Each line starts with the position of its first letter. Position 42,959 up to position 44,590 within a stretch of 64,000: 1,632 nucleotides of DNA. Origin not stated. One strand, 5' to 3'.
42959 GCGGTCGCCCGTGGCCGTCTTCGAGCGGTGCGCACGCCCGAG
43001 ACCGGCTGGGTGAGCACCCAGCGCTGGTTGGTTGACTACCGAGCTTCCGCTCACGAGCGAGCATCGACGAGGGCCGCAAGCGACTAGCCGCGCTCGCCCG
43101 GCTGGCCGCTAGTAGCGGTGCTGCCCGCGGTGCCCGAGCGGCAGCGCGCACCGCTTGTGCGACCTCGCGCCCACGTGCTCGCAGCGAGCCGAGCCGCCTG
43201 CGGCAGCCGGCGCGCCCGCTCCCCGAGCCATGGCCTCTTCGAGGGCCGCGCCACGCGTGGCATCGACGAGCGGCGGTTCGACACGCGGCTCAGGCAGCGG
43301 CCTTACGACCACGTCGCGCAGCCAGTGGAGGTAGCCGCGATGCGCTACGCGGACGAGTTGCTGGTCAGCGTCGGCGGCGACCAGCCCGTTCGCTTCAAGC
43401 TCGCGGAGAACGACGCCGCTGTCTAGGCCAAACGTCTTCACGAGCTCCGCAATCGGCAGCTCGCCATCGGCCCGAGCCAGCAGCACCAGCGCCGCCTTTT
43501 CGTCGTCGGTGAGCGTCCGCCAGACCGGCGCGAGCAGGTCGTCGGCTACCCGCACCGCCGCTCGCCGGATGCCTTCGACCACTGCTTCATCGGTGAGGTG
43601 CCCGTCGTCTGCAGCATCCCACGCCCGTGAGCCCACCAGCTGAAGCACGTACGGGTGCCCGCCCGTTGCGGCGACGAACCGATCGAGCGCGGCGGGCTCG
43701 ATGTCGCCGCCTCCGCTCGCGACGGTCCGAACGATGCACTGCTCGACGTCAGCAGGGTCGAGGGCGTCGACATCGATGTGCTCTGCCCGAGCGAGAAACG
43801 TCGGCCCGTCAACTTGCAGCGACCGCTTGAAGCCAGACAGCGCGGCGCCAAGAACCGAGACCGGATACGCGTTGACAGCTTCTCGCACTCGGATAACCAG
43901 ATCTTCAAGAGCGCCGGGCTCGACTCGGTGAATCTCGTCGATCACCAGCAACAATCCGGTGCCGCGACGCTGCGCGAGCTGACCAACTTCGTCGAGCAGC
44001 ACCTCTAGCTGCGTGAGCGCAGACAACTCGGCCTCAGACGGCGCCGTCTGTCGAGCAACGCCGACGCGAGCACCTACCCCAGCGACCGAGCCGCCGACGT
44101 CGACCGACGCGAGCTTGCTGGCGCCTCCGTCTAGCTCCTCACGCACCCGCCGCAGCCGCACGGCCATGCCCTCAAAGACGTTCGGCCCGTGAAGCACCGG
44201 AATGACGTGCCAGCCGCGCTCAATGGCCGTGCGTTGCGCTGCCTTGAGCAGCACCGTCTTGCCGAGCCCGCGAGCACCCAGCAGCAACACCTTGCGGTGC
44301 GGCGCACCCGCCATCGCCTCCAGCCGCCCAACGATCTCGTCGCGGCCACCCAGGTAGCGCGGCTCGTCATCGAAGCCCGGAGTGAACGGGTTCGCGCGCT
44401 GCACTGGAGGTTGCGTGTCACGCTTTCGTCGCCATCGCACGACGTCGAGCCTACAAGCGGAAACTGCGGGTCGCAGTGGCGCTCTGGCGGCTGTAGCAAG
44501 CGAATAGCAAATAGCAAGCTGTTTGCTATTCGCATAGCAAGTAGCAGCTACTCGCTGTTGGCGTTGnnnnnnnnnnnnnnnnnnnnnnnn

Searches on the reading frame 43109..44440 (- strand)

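Call 81: search_protein_families(library=pfam, proteins=[window:43109-44440:-], max_evalue=0.001)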
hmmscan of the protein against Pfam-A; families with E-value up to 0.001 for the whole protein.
window:43109-44440:- (443 aa): 4 families
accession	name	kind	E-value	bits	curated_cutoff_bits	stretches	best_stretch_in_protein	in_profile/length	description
PF13191.12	AAA_16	-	1.6e-09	38.9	32.6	1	32-181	4-152/167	AAA ATPase domain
PF20703.3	nSTAND1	-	2e-08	34.7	27.1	1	29-367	15-337/379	Novel STAND NTPase 1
PF13401.12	AAA_22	-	1.6e-07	32.1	27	1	51-186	8-109/130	AAA domain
PF10236.15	DAP3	-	0.00046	19.9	23.1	1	45-86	20-61/311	Mitochondrial ribosomal death-associated protein 3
